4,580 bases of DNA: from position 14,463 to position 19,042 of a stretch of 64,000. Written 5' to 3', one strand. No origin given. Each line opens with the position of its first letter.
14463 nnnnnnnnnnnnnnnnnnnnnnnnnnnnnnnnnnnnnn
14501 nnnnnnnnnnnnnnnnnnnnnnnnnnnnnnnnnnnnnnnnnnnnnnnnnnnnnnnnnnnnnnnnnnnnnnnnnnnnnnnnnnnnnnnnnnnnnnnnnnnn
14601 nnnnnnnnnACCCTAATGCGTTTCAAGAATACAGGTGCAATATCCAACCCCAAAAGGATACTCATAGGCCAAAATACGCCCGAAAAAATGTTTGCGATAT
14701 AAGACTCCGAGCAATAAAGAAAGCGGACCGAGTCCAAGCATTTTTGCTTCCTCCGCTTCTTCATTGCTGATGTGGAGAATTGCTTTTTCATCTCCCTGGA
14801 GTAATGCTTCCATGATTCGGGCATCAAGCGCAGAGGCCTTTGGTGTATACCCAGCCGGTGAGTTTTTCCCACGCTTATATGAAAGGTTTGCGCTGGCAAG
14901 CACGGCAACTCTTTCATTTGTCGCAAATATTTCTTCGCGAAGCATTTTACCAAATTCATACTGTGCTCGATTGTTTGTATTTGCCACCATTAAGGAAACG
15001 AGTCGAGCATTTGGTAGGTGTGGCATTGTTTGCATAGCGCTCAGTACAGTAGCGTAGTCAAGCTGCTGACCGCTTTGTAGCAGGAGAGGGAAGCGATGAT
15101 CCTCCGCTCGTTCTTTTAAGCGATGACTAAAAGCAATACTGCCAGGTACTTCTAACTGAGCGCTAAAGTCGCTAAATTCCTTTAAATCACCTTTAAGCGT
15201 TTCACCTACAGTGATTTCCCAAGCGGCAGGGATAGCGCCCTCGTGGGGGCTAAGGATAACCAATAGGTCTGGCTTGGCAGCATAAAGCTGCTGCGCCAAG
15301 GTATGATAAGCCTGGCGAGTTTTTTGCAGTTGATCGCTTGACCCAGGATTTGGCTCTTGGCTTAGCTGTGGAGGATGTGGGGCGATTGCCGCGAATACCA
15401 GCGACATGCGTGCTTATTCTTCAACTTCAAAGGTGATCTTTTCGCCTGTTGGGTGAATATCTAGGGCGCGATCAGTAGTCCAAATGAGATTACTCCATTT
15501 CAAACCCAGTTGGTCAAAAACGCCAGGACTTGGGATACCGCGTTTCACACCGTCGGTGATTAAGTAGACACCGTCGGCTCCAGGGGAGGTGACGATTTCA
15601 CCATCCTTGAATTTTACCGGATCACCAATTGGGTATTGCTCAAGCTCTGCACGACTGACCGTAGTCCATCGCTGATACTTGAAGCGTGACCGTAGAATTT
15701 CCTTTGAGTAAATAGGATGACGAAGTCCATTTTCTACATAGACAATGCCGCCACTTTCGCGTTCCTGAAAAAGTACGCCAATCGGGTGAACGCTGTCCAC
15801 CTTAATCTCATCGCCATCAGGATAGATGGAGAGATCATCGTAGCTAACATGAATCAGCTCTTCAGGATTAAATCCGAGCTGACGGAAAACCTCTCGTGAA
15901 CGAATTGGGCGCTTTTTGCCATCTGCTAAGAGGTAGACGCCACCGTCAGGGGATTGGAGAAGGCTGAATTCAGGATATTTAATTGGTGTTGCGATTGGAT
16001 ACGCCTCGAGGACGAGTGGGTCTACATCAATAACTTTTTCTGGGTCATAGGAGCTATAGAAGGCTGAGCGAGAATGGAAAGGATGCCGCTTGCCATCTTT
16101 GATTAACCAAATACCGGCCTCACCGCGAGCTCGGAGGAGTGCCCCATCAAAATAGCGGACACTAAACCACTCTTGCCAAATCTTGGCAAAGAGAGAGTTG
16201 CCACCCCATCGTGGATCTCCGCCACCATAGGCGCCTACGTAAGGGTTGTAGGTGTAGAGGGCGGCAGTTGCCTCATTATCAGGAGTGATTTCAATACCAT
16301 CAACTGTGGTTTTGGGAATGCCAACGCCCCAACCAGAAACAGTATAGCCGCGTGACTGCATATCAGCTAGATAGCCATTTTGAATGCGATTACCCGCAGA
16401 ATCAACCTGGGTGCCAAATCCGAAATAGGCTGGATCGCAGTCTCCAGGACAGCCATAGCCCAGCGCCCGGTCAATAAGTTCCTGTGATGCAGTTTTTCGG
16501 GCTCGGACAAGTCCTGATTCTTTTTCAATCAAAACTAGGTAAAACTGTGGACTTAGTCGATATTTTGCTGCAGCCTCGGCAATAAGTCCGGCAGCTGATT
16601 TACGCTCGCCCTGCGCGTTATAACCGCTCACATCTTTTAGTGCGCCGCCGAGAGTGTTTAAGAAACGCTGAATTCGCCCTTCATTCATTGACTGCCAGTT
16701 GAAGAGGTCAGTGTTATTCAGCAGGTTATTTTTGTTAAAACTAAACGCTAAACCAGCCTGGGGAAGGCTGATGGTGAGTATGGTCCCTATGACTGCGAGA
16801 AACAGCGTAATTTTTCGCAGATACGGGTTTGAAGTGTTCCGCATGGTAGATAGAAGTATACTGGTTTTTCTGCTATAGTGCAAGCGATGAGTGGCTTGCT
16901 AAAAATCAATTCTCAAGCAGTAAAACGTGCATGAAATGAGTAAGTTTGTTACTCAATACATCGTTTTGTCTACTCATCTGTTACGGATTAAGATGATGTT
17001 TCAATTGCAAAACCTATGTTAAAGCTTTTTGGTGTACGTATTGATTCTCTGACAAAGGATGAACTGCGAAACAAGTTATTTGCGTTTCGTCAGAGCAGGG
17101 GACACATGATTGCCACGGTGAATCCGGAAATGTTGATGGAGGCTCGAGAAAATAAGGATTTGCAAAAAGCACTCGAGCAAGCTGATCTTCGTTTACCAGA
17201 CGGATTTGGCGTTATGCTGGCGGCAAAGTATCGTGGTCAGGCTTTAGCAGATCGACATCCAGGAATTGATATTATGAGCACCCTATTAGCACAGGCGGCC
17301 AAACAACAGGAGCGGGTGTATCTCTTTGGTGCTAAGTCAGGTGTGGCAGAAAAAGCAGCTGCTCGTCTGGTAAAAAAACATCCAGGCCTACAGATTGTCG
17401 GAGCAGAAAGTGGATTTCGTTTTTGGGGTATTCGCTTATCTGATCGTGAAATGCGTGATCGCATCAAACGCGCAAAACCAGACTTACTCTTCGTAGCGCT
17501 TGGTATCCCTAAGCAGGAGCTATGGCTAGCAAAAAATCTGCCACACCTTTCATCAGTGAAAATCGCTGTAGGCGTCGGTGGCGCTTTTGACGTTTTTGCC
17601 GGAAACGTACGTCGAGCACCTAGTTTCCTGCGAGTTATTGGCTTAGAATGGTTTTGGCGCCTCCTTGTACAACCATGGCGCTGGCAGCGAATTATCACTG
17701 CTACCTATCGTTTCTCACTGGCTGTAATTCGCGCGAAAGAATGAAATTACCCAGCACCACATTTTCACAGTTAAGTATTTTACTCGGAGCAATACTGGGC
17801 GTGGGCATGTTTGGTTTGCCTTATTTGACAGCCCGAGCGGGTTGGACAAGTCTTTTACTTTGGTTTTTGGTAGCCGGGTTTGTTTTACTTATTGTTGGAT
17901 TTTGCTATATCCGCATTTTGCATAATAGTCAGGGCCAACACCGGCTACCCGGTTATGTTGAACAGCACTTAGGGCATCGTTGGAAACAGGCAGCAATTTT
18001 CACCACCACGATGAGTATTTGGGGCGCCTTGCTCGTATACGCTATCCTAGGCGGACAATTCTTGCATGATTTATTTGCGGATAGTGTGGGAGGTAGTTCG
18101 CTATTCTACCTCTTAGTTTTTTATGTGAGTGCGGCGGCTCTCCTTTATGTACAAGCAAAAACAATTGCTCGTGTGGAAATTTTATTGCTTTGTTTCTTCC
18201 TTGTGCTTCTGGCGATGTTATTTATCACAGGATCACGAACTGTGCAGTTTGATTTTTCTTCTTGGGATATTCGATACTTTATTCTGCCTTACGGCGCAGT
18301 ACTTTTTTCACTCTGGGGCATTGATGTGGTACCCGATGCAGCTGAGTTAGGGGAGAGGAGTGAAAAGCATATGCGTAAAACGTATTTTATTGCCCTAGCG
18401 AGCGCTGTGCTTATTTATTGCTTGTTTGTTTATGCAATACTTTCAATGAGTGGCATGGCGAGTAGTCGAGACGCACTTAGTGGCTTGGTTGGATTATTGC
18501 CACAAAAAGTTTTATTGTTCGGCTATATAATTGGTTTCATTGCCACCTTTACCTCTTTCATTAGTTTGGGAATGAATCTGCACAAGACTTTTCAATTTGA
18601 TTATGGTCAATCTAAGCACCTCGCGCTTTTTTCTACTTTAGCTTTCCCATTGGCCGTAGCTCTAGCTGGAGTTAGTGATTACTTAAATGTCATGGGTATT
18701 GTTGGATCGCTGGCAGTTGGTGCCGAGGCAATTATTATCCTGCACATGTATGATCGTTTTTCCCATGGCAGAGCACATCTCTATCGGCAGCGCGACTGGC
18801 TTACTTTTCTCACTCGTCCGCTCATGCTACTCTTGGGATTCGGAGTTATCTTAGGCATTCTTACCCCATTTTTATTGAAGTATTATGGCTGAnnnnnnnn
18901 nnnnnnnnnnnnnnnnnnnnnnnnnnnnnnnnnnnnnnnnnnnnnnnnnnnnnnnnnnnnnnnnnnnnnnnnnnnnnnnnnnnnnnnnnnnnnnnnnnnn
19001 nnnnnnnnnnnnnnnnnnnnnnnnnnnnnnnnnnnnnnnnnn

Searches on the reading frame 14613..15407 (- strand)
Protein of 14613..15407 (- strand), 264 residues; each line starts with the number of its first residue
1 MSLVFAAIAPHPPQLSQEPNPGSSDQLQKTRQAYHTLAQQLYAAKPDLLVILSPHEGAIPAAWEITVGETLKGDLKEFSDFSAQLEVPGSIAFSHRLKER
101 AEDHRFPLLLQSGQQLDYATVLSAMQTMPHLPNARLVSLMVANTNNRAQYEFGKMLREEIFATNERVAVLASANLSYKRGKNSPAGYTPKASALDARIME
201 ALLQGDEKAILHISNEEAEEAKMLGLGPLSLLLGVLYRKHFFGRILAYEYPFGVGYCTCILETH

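Call 26: search_protein_families(library=pfam, proteins=[window:14613-15407:-], max_evalue=0.00001)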
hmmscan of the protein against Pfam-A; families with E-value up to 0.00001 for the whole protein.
window:14613-15407:- (264 aa): 1 family
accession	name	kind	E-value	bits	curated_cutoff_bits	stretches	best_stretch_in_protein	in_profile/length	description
PF02900.23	LigB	-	5.5e-22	78.5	26.3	1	6-256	2-266/269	Catalytic LigB subunit of aromatic ring-opening dioxygenase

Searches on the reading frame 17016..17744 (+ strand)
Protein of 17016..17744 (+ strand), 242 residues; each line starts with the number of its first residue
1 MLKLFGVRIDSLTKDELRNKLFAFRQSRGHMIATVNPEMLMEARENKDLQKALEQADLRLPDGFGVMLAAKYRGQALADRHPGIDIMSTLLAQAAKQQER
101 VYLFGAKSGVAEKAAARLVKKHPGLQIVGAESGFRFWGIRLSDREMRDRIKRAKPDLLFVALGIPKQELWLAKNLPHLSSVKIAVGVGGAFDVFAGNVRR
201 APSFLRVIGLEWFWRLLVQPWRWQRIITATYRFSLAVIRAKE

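Call 26: search_protein_families(library=pfam, proteins=[window:17016-17744:+], max_evalue=0.00001)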
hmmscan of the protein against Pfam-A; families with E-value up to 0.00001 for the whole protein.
window:17016-17744:+ (242 aa): 1 family
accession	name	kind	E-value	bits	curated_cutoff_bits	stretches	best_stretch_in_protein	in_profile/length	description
PF03808.19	Glyco_tran_WecG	-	1.7e-57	194.4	27.4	1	56-226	1-167/168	Glycosyl transferase WecG/TagA/CpsF family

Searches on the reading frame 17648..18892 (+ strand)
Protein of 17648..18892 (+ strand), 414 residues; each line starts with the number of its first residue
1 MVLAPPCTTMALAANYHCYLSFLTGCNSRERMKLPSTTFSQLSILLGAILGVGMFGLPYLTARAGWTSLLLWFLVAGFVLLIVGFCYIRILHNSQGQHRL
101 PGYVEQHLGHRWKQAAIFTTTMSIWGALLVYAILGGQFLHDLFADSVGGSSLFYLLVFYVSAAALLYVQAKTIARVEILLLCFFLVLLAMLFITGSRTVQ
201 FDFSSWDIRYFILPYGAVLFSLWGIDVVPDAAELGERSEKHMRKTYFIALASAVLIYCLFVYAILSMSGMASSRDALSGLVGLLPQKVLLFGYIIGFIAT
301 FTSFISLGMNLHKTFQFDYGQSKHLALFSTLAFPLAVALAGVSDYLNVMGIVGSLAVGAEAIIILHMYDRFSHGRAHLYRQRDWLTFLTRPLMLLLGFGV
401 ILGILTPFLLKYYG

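Call 26: search_protein_families(library=pfam, proteins=[window:17648-18892:+], max_evalue=0.00001)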
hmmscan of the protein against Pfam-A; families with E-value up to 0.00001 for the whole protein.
window:17648-18892:+ (414 aa): 2 families
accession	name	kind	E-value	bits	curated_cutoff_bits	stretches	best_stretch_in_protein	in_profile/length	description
PF03222.19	Trp_Tyr_perm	-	1.4e-12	47.8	22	1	39-356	6-345/393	Tryptophan/tyrosine permease family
PF13520.12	AA_permease_2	-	8.8e-11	41.8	27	1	38-311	3-289/427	Amino acid permease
